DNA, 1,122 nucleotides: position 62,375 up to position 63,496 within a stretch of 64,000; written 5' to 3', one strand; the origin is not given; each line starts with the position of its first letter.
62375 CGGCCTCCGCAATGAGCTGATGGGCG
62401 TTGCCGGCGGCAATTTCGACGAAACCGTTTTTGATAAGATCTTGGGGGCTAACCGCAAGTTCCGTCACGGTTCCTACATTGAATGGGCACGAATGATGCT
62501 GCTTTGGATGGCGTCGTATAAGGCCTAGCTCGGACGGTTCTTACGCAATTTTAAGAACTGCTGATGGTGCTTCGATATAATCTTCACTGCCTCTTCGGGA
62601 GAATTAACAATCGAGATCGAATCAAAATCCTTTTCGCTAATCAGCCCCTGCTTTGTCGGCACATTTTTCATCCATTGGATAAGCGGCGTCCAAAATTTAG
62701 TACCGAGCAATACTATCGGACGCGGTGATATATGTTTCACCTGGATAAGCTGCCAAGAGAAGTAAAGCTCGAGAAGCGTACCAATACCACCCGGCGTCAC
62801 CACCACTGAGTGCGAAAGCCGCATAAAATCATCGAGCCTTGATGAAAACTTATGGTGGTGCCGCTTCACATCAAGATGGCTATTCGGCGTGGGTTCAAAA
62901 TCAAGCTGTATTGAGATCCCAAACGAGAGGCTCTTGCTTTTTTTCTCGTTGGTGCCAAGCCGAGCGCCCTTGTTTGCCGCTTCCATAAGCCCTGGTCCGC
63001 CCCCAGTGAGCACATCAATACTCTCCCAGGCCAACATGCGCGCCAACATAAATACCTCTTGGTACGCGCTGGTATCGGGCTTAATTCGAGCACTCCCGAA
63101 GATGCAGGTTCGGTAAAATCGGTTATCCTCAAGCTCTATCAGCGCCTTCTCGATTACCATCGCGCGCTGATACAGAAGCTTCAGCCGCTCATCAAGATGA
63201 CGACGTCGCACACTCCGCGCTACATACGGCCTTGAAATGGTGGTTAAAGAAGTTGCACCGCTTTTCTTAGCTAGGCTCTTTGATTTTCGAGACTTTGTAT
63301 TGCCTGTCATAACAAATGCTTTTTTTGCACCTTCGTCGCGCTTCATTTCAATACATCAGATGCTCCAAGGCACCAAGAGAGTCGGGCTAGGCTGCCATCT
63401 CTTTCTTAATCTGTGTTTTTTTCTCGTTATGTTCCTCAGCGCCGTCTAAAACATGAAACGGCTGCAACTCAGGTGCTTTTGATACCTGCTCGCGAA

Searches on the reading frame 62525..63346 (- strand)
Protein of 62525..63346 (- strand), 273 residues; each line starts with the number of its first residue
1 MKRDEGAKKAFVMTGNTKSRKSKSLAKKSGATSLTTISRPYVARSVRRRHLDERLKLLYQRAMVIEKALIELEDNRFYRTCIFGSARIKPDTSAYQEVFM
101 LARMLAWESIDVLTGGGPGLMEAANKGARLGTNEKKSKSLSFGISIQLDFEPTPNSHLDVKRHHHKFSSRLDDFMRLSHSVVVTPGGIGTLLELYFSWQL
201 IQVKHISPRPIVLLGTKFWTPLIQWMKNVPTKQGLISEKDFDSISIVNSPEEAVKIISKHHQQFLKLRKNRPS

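Call 24: search_protein_families(library=pfam, proteins=[window:62525-63346:-])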
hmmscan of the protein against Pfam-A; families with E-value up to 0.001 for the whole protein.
window:62525-63346:- (273 aa): 2 families
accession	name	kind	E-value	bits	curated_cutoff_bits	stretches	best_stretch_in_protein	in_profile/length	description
PF03641.19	Lysine_decarbox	-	3.9e-20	72.8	27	1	121-255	1-129/131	Possible lysine decarboxylase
PF18306.6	LDcluster4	-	3.6e-09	36.8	26.3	1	82-200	6-116/151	SLOG cluster4 family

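Call 27: find_homologous_proteins(query=window:62525-63346:-, max_evalue=1e-20)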
Query window:62525-63346:- (273 aa): 6806 proteins with E <= 1e-20 among 7811 candidates; the best 120 are listed.
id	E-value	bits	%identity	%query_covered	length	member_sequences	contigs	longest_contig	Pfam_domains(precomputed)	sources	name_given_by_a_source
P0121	1.9e-177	606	100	100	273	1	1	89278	PF18306.7,PF03641.20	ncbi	-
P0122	2.3e-117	409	76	85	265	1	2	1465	PF18306.7,PF03641.20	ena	-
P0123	1.3e-116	407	66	95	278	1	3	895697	PF18306.7,PF03641.20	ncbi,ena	-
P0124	4.1e-115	402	75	84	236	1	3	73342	PF18306.7,PF03641.20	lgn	-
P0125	5.0e-115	401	75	83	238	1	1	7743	PF18306.7,PF03641.20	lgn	-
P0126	1.1e-114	400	73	86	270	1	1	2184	PF18306.7,PF03641.20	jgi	jgi:uncharacterized protein (TIGR00730 family)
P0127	2.5e-114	399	69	95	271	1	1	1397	PF18306.7,PF03641.20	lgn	-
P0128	6.2e-114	398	75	84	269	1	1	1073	PF18306.7,PF03641.20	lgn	-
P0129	2.5e-113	396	73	84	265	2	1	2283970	PF18306.7,PF03641.20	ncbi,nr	ncbi:MAG: LOG family protein [Bdellovibrionota bacterium]|nr:MAG: LOG family protein [Bdellovibriono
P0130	9.4e-113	394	68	95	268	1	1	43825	PF18306.7,PF03641.20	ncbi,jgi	jgi:uncharacterized protein (TIGR00730 family)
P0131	3.0e-112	392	75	82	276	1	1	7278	PF18306.7,PF03641.20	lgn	-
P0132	2.0e-111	390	74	84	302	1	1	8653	PF18306.7,PF03641.20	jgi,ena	-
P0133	2.1e-111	389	66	97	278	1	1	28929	PF18306.7,PF03641.20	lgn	-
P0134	1.1e-110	387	70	92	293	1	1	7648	PF18306.7,PF03641.20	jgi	jgi:uncharacterized protein (TIGR00730 family)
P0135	4.2e-110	385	69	91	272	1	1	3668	PF18306.7,PF03641.20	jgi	jgi:uncharacterized protein (TIGR00730 family)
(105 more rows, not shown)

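Call 28: find_encoding_contigs(protein=P0121, flank=10000, max_places=3)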
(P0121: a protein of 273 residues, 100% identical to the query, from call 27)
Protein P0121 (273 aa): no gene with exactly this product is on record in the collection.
